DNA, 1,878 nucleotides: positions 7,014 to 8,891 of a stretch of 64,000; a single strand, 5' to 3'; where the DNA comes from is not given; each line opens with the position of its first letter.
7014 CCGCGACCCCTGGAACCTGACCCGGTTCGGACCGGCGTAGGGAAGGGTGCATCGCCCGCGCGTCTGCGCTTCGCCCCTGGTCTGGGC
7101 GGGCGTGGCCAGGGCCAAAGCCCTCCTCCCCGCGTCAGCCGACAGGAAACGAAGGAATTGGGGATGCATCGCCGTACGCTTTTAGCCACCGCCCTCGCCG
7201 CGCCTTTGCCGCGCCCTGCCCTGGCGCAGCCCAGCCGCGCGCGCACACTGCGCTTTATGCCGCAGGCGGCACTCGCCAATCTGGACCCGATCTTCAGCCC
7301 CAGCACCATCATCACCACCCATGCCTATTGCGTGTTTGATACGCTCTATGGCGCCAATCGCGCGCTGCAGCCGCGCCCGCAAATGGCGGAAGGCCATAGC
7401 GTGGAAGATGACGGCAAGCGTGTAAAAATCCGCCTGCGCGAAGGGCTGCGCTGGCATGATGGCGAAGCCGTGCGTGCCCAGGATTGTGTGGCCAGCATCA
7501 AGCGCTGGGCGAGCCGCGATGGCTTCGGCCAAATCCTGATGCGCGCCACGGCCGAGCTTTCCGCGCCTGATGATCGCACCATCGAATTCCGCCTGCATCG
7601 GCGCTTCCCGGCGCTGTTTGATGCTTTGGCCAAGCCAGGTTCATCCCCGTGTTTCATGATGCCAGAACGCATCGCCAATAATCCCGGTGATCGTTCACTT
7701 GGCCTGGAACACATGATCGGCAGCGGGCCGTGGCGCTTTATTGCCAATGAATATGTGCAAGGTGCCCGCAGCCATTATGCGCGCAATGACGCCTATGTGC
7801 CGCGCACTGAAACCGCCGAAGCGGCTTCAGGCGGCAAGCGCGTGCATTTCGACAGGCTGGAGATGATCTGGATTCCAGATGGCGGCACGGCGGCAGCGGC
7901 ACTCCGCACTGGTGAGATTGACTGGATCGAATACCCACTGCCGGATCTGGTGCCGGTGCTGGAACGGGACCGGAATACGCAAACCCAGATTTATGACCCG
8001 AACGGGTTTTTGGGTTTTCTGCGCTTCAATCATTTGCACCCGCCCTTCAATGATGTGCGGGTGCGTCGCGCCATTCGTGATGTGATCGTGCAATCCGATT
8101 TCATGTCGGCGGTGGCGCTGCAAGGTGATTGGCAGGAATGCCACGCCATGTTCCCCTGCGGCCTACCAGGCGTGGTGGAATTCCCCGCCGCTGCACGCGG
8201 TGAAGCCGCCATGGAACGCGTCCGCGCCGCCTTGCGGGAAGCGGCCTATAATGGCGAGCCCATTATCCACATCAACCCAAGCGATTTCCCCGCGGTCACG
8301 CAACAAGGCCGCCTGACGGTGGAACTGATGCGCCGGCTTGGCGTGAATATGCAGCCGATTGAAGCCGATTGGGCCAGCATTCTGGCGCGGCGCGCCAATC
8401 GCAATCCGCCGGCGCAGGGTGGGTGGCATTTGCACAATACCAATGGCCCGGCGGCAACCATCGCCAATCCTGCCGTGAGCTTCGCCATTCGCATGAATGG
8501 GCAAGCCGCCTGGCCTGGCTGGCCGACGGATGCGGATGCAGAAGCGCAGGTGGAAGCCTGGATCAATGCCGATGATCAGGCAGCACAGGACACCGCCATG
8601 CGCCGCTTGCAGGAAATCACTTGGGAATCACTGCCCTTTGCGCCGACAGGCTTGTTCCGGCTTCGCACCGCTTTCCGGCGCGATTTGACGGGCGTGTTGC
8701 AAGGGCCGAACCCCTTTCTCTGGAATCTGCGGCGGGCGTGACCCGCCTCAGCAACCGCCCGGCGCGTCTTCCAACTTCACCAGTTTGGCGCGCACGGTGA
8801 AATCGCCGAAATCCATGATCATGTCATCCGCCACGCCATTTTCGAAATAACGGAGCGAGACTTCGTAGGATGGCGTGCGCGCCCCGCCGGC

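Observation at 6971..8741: TPP riboswitch controlling a lone family-5 (Opp/Dpp/Nik-type) solute-binding protein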

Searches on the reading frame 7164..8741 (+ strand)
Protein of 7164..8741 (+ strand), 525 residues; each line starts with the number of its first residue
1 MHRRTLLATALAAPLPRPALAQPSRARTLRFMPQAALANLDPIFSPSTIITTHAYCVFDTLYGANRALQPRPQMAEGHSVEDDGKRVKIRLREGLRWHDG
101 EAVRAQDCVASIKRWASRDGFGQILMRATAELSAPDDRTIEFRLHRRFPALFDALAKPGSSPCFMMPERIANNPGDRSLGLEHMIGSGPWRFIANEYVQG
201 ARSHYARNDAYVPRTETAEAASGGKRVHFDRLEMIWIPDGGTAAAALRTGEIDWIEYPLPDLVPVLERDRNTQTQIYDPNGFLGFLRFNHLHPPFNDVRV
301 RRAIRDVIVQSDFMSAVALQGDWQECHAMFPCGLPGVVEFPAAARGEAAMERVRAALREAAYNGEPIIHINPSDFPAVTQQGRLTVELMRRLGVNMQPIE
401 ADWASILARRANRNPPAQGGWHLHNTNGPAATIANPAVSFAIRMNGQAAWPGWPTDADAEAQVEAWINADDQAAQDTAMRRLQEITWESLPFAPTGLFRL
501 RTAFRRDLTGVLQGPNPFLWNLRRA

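Call 10: search_protein_families(library=pfam, proteins=[window:7164-8741:+])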
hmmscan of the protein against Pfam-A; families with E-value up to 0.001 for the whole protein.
window:7164-8741:+ (525 aa): 1 family
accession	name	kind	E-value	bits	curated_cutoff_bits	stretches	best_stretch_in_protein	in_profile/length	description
PF00496.27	SBP_bac_5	-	1.1e-53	183.1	32.4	1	70-421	2-345/368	Bacterial extracellular solute-binding proteins, family 5 Middle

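Call 11: search_protein_families(library=ncbifam, proteins=[window:7164-8741:+])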
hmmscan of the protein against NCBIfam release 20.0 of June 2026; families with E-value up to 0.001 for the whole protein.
window:7164-8741:+ (525 aa): 9 families
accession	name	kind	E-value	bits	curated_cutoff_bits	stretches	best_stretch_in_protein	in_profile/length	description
NF011942.0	PRK15413.1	equivalog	3.8e-18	65.5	594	1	2-513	6-498/512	glutathione ABC transporter substrate-binding protein GsiB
TIGR02294.1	nickel_nikA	equivalog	5.8e-16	58.1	393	1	57-330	35-297/501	nickel ABC transporter substrate-binding protein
NF007287.0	PRK09755.1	equivalog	1.2e-13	50.8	1098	2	132-305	157-313/535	ABC transporter substrate-binding protein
NF045468.1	Opp5A_nikA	equivalog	5.7e-13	48.2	600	1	27-334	18-293/488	nickel ABC transporter substrate-binding protein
NF043070.1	DppA_dipep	equivalog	2.3e-09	36.4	1005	1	23-338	25-346/535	dipeptide ABC transporter periplasmic-binding protein DppA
NF011684.0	PRK15104.1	equivalog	3.2e-08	32.7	947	1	133-325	163-340/543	oligopeptide ABC transporter substrate-binding protein OppA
NF047575.1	opine_bind_CntA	exception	1.1e-07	30.9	800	1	71-255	78-248/535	staphylopine-dependent metal ABC transporter substrate-binding lipoprotein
NF045467.1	Opp4A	equivalog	1.7e-06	26.6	650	1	57-120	66-128/556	oligopeptide ABC transporter substrate-binding protein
NF011689.0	PRK15109.1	equivalog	1.2e-05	24.2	560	1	235-318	249-332/547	ABC transporter substrate-binding protein SapA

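Call 12: find_homologous_proteins(query=window:7164-8738:+, max_evalue=1e-20)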
Query window:7164-8738:+ (525 aa): 2705 proteins with E <= 1e-20 among 8000 candidates; the best 120 are listed.
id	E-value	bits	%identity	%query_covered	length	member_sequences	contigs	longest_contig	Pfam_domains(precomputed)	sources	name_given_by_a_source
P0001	0.0e+0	1164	95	100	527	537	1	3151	PF00496.28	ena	-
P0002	0.0e+0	1063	90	100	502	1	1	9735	PF00496.28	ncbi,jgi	-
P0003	0.0e+0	1040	83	100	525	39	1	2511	PF00496.28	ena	-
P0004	0.0e+0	1036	83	100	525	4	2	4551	PF00496.28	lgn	-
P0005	0.0e+0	1031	85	96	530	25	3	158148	PF00496.28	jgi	jgi:peptide/nickel transport system substrate-binding protein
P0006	0.0e+0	1030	84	100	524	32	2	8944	PF00496.28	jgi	jgi:peptide/nickel transport system substrate-binding protein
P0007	0.0e+0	1030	84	96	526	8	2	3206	PF00496.28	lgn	-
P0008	0.0e+0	1026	87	100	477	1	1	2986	PF00496.28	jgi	-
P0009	0.0e+0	1022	84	100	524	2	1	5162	PF00496.28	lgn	-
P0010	0.0e+0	1016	86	100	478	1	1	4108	PF00496.28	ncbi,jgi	jgi:peptide/nickel transport system substrate-binding protein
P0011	2.9e-294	995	81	100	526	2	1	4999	PF00496.28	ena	-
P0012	2.9e-286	968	79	100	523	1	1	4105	PF00496.28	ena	-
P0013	1.1e-282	957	79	100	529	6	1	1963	PF00496.28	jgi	-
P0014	2.7e-279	945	78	100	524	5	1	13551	PF00496.28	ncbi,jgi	jgi:peptide/nickel transport system substrate-binding protein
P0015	8.6e-278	940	78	96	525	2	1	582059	PF00496.28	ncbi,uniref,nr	ncbi:ABC transporter substrate-binding protein [Sabulicella rubraurantiaca]|uniref:ABC transporter s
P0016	1.2e-276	937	77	100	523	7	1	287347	PF00496.28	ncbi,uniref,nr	ncbi:ABC transporter substrate-binding protein [Roseomonas eburnea]|uniref:ABC transporter substrate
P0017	2.0e-275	933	78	95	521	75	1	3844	PF00496.28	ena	-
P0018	2.5e-274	929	77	100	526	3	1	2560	PF00496.28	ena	-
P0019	5.3e-274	928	77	100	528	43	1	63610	PF00496.28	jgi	jgi:peptide/nickel transport system substrate-binding protein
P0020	1.0e-273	927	78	95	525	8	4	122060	PF00496.28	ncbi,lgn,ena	-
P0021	2.3e-273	926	76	100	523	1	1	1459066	PF00496.28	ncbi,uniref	ncbi:ABC transporter substrate-binding protein [Roseococcus sp. YIM B11640]|uniref:ABC transporter s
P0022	1.8e-271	919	77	95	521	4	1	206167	PF00496.28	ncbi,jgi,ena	-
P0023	7.3e-271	917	78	96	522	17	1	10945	PF00496.28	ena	-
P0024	5.8e-269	911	76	100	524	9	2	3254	PF00496.28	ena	-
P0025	3.4e-268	909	75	100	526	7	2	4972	PF00496.28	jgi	jgi:peptide/nickel transport system substrate-binding protein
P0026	1.4e-266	903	74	100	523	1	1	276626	PF00496.28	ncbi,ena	-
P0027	1.6e-263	893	72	100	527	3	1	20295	PF00496.28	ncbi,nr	ncbi:MAG: ABC transporter substrate-binding protein [Acetobacteraceae bacterium]|nr:ABC transporter 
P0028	1.6e-263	893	73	100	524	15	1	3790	PF00496.28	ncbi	-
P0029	4.0e-263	892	76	100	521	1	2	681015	PF00496.28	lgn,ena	-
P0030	1.2e-261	887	73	100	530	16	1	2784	PF00496.28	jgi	jgi:peptide/nickel transport system substrate-binding protein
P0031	2.2e-261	886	74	96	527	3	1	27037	PF00496.28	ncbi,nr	ncbi:MAG: ABC transporter substrate-binding protein [Rhodovarius sp.]|nr:ABC transporter substrate-b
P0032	3.6e-261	885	76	96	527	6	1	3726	PF00496.28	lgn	-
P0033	8.0e-261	884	74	97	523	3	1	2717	PF00496.28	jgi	jgi:peptide/nickel transport system substrate-binding protein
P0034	1.5e-260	883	73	100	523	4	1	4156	PF00496.28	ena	-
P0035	4.2e-259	879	73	95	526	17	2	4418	PF00496.28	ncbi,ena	-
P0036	6.2e-259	878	72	100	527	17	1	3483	PF00496.28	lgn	-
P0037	1.8e-257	873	74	96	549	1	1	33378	PF00496.28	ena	-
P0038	2.2e-257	873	72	100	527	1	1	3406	PF00496.28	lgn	-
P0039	1.1e-256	871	72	96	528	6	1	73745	PF00496.28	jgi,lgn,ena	-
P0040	3.0e-256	869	73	100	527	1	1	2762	PF00496.28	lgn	-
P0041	7.1e-256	868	71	100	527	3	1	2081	PF00496.28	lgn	-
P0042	9.8e-256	868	73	96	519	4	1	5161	PF00496.28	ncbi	-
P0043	9.8e-256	868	73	96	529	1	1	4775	PF00496.28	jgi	-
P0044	1.2e-255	867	72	95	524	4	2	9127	PF00496.28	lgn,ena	-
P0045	2.0e-255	867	72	97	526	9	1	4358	PF00496.28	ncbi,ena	-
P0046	9.2e-255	864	73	100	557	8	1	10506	PF00496.28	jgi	jgi:peptide/nickel transport system substrate-binding protein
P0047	2.5e-254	863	72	95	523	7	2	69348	PF00496.28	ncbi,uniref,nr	ncbi:ABC transporter substrate-binding protein [Neoroseomonas oryzicola]|uniref:ABC transporter subs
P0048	3.8e-254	862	71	100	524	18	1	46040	PF00496.28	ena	-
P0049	6.7e-254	861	71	100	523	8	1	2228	PF00496.28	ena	-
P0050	2.4e-253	860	72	96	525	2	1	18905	PF00496.28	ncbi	-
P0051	1.2e-252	857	72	100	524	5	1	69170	PF00496.28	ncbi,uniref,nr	ncbi:ABC transporter substrate-binding protein [Paeniroseomonas aquatica]|uniref:ABC transporter sub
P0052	1.9e-252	857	71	100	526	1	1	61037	PF00496.28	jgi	-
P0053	7.6e-252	855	71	100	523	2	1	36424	PF00496.28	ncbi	-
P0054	8.6e-252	855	72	95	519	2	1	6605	PF00496.28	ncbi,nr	ncbi:ABC transporter substrate-binding protein [Paracraurococcus ruber]|nr:ABC transporter substrate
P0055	9.0e-252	854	71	95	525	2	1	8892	PF00496.28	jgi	-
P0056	1.1e-251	854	71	100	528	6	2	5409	PF00496.28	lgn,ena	-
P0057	6.4e-251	852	71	100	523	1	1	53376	PF00496.28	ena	-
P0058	3.8e-250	849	72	96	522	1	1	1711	PF00496.28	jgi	jgi:peptide/nickel transport system substrate-binding protein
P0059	4.9e-250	849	72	95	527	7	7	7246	PF00496.28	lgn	-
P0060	1.2e-249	847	71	95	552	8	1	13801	PF00496.28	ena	-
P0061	2.1e-249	847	71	95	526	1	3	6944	PF00496.28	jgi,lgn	jgi:peptide/nickel transport system substrate-binding protein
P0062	7.7e-249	845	72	96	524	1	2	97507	PF00496.28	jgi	jgi:peptide/nickel transport system substrate-binding protein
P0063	2.3e-248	843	68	100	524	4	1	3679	PF00496.28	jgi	jgi:peptide/nickel transport system substrate-binding protein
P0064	2.3e-248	843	71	96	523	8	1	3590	PF00496.28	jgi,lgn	-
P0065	1.2e-247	841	71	95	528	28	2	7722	PF00496.28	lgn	-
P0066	1.4e-247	841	69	100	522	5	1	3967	PF00496.28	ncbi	-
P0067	2.3e-247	840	71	100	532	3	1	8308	PF00496.28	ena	-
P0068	3.4e-247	839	70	96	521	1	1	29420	PF00496.28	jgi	jgi:peptide/nickel transport system substrate-binding protein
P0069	1.5e-245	834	74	94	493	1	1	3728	PF00496.28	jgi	jgi:peptide/nickel transport system substrate-binding protein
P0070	1.8e-245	834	70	100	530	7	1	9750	PF00496.28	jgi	jgi:peptide/nickel transport system substrate-binding protein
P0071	4.9e-245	832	70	100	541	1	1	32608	PF00496.28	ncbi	-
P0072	7.4e-245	832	71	95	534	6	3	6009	PF00496.28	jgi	jgi:peptide/nickel transport system substrate-binding protein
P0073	1.2e-244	831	70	100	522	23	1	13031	PF00496.28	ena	-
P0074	1.3e-243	828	70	100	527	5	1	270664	PF00496.28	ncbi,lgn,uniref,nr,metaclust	ncbi:ABC transporter substrate-binding protein [Belnapia rosea]|uniref:Peptide/nickel transport syst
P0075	5.5e-243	825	70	96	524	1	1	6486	PF00496.28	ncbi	-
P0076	1.9e-242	824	68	100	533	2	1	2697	PF00496.28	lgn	-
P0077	2.0e-242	824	69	96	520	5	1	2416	PF00496.28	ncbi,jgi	ncbi:MAG TPA: ABC transporter substrate-binding protein [Roseomonas sp.]|jgi:peptide/nickel transpor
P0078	2.1e-239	814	68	95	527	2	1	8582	PF00496.28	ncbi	-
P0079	3.9e-239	813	69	95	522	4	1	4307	PF00496.28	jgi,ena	jgi:peptide/nickel transport system substrate-binding protein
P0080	6.9e-239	812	69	100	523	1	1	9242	PF00496.28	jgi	-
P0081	2.0e-238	810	69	96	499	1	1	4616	PF00496.28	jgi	jgi:peptide/nickel transport system substrate-binding protein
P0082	4.9e-232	789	68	95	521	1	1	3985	PF00496.28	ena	-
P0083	4.0e-216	737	62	100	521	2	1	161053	PF00496.28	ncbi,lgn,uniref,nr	ncbi:peptide/nickel transport system substrate-binding protein [Humitalea rosea]|uniref:Peptide/nick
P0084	1.7e-213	728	63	100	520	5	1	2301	PF00496.28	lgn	-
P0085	1.5e-210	718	61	100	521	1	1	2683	PF00496.28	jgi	-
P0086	2.4e-208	711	61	100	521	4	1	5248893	PF00496.28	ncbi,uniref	ncbi:ABC transporter substrate-binding protein [Roseomonas sp. CCTCC AB2023176]|uniref:ABC transport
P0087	4.3e-206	704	60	95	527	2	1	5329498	PF00496.28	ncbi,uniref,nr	ncbi:ABC transporter substrate-binding protein [Roseomonas sp. OT10]|uniref:ABC transporter substrat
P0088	3.5e-203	694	58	100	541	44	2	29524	PF00496.28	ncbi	ncbi:ABC transporter substrate-binding protein [Roseomonas mucosa]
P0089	6.1e-200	683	59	100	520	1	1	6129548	PF00496.28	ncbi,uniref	ncbi:ABC transporter substrate-binding protein [Muricoccus radiodurans]|uniref:ABC transporter subst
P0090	1.4e-199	682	60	96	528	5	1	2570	PF00496.28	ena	-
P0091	2.8e-196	671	73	75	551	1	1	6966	PF00496.28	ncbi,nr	ncbi:MAG: ABC transporter substrate-binding protein [Rubritepida sp.]|nr:ABC transporter substrate-b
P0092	3.9e-196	671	58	100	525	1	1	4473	PF00496.28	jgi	jgi:peptide/nickel transport system substrate-binding protein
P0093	2.6e-195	668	58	100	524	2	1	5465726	PF00496.28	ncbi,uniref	ncbi:ABC transporter substrate-binding protein [Pararoseomonas sp. SCSIO 73927]|uniref:ABC transport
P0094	4.9e-195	667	58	100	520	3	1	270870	PF00496.28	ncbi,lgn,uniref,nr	ncbi:peptide/nickel transport system substrate-binding protein [Roseomonas rosea]|uniref:Peptide/nic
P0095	2.8e-191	655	57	100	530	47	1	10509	PF00496.28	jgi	jgi:peptide/nickel transport system substrate-binding protein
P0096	1.1e-189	650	97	56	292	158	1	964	PF00496.28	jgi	jgi:peptide/nickel transport system substrate-binding protein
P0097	6.2e-172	591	52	100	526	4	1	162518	PF00496.28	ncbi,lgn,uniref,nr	ncbi:ABC transporter substrate-binding protein [Roseomonas hellenica]|uniref:ABC transporter substra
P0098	5.0e-170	585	73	65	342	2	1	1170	PF00496.28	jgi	jgi:peptide/nickel transport system substrate-binding protein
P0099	1.9e-167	576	75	62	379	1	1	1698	PF00496.28,PF00830.25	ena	-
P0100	2.1e-162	560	73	61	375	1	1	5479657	PF00496.28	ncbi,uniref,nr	ncbi:ABC transporter substrate-binding protein [Siccirubricoccus sp. G192]|uniref:ABC transporter su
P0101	2.1e-161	556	79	56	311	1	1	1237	PF00496.28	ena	-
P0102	1.1e-159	551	50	97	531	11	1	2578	PF00496.28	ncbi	-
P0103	8.5e-159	548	48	96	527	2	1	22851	PF00496.28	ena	-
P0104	2.8e-158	546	49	100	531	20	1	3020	PF00496.28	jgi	jgi:peptide/nickel transport system substrate-binding protein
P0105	2.5e-157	543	49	95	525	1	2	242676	PF00496.28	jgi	-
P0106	2.9e-157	543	48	99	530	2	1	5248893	PF00496.28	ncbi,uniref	ncbi:ABC transporter substrate-binding protein [Roseomonas sp. CCTCC AB2023176]|uniref:ABC transport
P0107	3.1e-157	542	49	100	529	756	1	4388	PF00496.28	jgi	jgi:peptide/nickel transport system substrate-binding protein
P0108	5.1e-157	542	48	97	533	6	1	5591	PF00496.28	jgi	jgi:peptide/nickel transport system substrate-binding protein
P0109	7.6e-157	541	48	96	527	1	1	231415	PF00496.28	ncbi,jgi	jgi:peptide/nickel transport system substrate-binding protein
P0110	5.6e-156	538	47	100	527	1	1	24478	PF00496.28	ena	-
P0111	2.4e-154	533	45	100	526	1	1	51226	PF00496.28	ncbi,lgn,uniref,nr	ncbi:ABC transporter substrate-binding protein [Plastoroseomonas hellenica]|uniref:ABC transporter s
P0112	2.6e-154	533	49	96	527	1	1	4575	PF00496.28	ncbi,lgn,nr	ncbi:MAG: ABC transporter substrate-binding protein [Roseomonas sp.]|nr:ABC transporter substrate-bi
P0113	2.7e-154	533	48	98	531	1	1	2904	PF00496.28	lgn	-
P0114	2.8e-154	533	45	100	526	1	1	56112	PF00496.28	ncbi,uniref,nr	ncbi:ABC transporter substrate-binding protein [Roseomonas hellenica]|uniref:ABC transporter substra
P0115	3.1e-154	533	48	100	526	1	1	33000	PF00496.28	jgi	jgi:peptide/nickel transport system substrate-binding protein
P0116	4.6e-154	532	49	97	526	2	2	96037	PF00496.28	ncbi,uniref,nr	ncbi:ABC transporter substrate-binding protein [Roseomonas xinghualingensis]|uniref:ABC transporter 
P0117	8.9e-154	531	49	96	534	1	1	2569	PF00496.28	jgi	jgi:peptide/nickel transport system substrate-binding protein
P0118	2.0e-153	530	47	100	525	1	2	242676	PF00496.28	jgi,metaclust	metaclust:\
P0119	2.1e-153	530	48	96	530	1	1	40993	PF00496.28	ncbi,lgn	-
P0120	2.2e-153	530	45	100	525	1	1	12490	PF00496.28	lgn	-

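Call 16: find_related_loci(query=A1, collection=genome_contigs, flank=6000)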
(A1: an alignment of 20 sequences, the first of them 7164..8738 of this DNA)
Query A1 (525 aa) in genome_contigs; peptide patterns used: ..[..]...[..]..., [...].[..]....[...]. (x = any residue, [..] = any of these).
600 stretches matched a pattern (row limit reached: there are more); 593 encode a relative of the query (tblastn E <= 1e-3); the best 80 are kept; 80 distinct loci.
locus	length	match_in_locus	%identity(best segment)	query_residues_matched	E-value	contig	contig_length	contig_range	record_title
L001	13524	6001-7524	85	17-524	0e+0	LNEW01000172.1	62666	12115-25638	MAG: Rhodospirillales bacterium Ga0074136 Ga0074136_1145.1, whole genome shotgun sequence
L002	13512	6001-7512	85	22-525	0e+0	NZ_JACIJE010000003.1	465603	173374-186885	Neoroseomonas alkaliterrae strain DSM 25895 Ga0373337_03, whole genome shotgun sequence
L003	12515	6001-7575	80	1-525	0e+0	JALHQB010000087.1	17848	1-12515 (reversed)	MAG: Acetobacteraceae bacterium isolate bin.6 c_000000012640, whole genome shotgun sequence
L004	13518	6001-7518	75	18-525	0e+0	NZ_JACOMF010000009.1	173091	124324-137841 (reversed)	Siccirubricoccus deserti strain SYSU D8009 Scaffold9, whole genome shotgun sequence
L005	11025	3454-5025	72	1-525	0e+0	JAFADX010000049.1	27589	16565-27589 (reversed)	MAG: Proteobacteria bacterium isolate OH_SBB_96 k127_803621, whole genome shotgun sequence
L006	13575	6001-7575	58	1-525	0e+0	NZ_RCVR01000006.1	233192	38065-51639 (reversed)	Roseomonas sp. KE2513 6, whole genome shotgun sequence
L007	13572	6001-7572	48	1-524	3e-157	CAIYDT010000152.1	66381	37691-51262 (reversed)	MAG: uncultured Acetobacteraceae bacterium isolate KR_bin-0961 genome assembly, contig: bin-0961:152/285, whole genome s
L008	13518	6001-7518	49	18-525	2e-154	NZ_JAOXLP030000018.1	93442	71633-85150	Roseomonas xinghualingensis strain SXEYE001 Scaffold18_1, whole genome shotgun sequence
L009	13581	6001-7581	47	1-522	2e-150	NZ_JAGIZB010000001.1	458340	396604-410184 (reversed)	Pararoseomonas baculiformis strain SSH11 contig1, whole genome shotgun sequence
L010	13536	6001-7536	46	15-525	7e-150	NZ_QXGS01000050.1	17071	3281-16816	Pseudoroseomonas vastitatis strain CPCC 101021 Scaffold50, whole genome shotgun sequence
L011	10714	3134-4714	43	1-523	2e-149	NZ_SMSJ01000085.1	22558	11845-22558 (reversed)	Dankookia rubra strain JCM30602 NODE_85_length_22558_cov_36.927830, whole genome shotgun sequence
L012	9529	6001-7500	46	25-523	3e-148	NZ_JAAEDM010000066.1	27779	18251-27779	Neoroseomonas soli strain LMG 31231 contig00066, whole genome shotgun sequence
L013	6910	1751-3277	45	18-525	1e-147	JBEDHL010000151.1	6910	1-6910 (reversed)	MAG: Pseudomonadota bacterium isolate NASQAN2014_193_B_bin.4 scaffold_561880, whole genome shotgun sequence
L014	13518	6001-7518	46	19-525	4e-147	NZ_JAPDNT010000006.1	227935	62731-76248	Limobrevibacterium gyesilva strain RN2-1 contig6, whole genome shotgun sequence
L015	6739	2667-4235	47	1-525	5e-147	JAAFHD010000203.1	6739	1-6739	MAG: Alphaproteobacteria bacterium isolate bin56.metabat.ball.055 WN_Alphaproteobacteria_1_scaffold_203, whole genome sh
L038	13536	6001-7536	44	15-525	2e-135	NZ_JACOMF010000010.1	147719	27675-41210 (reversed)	Siccirubricoccus deserti strain SYSU D8009 Scaffold10, whole genome shotgun sequence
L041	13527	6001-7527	43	18-525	2e-134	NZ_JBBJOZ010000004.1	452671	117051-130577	Roseococcus sp. YIM B11640 Scaffold4, whole genome shotgun sequence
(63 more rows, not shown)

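Call 26: find_encoding_contigs(protein=window:7164-8741:+, flank=10000, max_places=3)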
Protein window:7164-8741:+ (525 aa): no gene with exactly this product is on record in the collection.

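Call 27: find_encoding_contigs(protein=P0086, flank=10000, max_places=2)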
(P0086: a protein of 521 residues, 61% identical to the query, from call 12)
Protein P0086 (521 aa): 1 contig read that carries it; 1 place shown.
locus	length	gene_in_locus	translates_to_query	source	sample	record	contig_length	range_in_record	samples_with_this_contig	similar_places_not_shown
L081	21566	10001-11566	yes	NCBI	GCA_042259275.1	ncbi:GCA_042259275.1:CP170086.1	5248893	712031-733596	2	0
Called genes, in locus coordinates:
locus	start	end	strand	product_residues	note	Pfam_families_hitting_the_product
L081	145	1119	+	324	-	PF03480:DctP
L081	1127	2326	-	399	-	-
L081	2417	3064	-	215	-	PF02798:GST_N, PF13409:GST_N_2, PF13417:GST_N_3, PF00043:GST_C (weak), PF13410:GST_C_2 (weak)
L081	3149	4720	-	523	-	PF02538:Hydantoinase_B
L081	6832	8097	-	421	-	PF01546:Peptidase_M20, PF07687:M20_dimer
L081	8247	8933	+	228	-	PF02798:GST_N (faint), PF13409:GST_N_2, PF13417:GST_N_3, PF13410:GST_C_2 (weak)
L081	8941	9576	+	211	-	PF17836:PglD_N, PF00132:Hexapep (faint)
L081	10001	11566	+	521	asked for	PF00496:SBP_bac_5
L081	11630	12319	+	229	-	PF00072:Response_reg, PF00486:Trans_reg_C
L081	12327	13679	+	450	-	PF00672:HAMP (weak), PF02518:HATPase_c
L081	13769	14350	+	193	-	-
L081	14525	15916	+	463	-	PF00089:Trypsin, PF13365:Trypsin_2, PF00595:PDZ, PF13180:PDZ_2, PF17820:PDZ_6, PF00595:PDZ (weak), PF13180:PDZ_2, PF17820:PDZ_6, +1 more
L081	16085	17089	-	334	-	PF14226:DIOX_N, PF03171:2OG-FeII_Oxy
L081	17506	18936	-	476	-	PF01464:SLT, PF27553:SLT_superhelical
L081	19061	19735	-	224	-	-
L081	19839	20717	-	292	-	PF03167:UDG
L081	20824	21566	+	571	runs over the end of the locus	PF00890:FAD_binding_2 (weak), PF01266:DAO (faint), PF01494:FAD_binding_3 (faint), PF01946:Thi4 (faint), PF07992:Pyr_redox_2 (weak), PF13450:NAD_binding_8 (weak), PF21162:ETFQO_UQ-bd, PF05187:Fer4_ETF_QO, +1 more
